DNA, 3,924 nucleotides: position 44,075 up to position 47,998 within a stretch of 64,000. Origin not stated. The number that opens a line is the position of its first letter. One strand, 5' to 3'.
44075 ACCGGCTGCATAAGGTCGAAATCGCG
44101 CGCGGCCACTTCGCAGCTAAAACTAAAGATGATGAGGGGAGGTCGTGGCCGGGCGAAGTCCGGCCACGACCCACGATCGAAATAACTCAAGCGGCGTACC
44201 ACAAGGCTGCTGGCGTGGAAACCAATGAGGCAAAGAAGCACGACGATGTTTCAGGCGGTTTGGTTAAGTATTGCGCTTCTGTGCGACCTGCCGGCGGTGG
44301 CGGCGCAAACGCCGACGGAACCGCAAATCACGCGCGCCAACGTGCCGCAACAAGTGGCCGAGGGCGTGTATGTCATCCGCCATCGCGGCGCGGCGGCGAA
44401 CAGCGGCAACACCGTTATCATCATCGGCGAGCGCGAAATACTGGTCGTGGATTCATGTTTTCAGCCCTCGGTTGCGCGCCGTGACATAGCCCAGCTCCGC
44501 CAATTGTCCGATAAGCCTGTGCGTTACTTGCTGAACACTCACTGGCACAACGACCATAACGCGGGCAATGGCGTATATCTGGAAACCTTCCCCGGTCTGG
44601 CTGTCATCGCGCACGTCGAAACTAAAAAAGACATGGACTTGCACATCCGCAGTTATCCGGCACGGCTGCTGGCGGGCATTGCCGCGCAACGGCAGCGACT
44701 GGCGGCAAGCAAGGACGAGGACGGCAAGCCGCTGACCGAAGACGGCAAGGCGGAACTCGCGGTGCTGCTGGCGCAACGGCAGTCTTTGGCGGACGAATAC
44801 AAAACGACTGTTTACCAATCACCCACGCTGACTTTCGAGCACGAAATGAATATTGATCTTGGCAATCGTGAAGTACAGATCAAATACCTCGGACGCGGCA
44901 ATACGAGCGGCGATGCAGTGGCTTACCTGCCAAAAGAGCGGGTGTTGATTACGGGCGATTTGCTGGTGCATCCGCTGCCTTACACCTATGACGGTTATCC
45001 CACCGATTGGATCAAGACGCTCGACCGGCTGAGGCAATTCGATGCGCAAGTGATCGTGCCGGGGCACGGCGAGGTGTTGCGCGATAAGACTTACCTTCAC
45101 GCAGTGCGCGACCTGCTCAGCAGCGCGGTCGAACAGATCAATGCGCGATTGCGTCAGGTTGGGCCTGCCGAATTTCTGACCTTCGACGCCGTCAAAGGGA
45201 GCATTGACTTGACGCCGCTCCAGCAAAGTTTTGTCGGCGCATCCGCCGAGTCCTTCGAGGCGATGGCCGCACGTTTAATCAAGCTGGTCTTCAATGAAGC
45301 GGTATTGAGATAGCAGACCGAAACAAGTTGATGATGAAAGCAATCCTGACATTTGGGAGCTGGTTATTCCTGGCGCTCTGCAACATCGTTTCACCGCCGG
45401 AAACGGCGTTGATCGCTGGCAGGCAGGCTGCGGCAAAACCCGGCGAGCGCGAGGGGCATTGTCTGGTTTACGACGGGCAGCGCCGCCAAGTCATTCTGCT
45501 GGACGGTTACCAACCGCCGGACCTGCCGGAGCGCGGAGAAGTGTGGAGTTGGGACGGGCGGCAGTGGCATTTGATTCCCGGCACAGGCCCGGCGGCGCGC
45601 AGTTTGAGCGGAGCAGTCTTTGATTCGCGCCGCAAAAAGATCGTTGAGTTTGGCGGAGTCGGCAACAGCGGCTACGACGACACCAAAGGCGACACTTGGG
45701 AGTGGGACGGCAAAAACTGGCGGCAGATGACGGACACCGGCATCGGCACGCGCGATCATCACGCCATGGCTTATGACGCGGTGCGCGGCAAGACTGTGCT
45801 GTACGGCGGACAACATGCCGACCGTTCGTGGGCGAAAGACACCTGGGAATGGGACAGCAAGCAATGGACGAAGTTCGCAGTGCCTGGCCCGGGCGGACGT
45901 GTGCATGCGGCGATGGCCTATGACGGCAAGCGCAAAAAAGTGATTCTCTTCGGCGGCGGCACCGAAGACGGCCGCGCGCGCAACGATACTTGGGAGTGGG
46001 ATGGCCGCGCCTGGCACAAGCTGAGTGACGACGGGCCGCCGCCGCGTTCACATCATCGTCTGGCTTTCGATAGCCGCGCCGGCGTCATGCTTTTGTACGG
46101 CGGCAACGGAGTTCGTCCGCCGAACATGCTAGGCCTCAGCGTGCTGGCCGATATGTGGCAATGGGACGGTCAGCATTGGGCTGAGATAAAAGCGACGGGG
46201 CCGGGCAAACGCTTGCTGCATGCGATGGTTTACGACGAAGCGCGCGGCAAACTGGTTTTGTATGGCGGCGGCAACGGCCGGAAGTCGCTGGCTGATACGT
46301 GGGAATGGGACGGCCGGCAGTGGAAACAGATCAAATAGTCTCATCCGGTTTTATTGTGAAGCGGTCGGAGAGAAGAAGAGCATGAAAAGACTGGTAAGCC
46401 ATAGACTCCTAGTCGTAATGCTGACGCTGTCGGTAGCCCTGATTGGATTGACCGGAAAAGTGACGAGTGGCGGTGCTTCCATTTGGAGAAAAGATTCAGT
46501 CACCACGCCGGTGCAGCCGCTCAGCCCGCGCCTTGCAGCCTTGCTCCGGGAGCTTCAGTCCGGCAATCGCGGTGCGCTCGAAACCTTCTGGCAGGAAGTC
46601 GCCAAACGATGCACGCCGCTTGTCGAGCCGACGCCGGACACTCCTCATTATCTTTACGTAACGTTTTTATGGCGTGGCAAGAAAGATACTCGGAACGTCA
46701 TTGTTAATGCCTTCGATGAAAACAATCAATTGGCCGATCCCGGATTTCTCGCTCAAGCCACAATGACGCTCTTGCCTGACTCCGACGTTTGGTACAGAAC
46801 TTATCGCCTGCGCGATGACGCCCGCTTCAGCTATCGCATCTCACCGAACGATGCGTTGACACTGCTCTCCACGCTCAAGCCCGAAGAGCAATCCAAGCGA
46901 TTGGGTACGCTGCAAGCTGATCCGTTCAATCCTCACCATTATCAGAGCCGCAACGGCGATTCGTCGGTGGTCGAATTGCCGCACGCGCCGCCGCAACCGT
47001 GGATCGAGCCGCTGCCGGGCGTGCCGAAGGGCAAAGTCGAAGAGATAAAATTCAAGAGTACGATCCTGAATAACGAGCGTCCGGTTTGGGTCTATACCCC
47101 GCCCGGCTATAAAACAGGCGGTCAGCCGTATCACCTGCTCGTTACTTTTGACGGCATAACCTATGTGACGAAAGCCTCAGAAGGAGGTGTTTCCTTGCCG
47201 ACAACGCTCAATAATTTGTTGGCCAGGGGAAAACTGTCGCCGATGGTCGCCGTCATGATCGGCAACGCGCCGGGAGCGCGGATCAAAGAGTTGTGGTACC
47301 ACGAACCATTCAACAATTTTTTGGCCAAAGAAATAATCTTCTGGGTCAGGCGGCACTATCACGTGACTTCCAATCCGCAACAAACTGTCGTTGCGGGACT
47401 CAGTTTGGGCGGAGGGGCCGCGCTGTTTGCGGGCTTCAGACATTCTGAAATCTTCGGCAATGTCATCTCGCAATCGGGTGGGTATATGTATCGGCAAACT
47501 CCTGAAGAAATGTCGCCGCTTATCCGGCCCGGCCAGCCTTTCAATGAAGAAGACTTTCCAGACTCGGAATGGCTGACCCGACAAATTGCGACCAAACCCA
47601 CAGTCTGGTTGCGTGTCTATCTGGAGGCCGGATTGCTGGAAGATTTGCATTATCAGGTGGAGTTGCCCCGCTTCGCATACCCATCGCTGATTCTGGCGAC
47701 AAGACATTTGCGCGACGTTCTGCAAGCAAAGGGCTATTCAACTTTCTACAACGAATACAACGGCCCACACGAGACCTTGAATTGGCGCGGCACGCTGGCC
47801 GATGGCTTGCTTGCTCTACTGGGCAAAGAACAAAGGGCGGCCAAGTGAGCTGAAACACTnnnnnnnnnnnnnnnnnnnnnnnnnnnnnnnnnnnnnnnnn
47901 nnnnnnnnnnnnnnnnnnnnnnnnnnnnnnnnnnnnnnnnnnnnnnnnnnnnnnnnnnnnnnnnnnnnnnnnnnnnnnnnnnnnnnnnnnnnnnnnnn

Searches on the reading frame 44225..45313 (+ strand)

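Call 53: search_protein_families(library=pfam, proteins=[window:44225-45313:+], max_evalue=0.00001)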
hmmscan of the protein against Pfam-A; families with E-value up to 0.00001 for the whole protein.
window:44225-45313:+ (362 aa): 1 family
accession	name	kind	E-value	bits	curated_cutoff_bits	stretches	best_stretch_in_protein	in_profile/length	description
PF00753.33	Lactamase_B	-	7.5e-21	75.4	22.7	1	60-281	5-196/196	Metallo-beta-lactamase superfamily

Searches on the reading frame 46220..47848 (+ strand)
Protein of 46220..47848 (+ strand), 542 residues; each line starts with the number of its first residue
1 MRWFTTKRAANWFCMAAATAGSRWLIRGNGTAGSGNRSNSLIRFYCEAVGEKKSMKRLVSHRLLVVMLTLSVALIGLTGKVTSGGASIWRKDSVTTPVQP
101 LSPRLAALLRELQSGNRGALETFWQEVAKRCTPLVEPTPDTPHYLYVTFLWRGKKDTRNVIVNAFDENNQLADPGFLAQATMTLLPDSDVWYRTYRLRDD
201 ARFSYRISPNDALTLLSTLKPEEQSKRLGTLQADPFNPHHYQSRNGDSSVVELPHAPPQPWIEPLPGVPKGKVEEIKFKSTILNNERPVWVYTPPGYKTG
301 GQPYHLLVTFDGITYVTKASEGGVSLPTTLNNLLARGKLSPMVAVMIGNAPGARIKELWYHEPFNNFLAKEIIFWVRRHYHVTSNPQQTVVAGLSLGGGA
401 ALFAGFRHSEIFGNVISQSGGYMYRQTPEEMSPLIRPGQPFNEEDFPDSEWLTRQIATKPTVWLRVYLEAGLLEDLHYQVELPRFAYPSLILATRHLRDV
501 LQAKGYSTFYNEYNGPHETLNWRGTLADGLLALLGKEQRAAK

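Call 53: search_protein_families(library=pfam, proteins=[window:46220-47848:+], max_evalue=0.00001)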
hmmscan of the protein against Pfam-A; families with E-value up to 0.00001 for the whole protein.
window:46220-47848:+ (542 aa): 2 families
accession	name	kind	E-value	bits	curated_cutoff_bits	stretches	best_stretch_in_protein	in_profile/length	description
PF11806.14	Enterochelin_N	-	8.7e-23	81.7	27.1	1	146-261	1-119/120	Enterochelin esterase, N-terminal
PF00756.26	Esterase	-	8.2e-22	78.6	22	1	280-532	1-250/251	Putative esterase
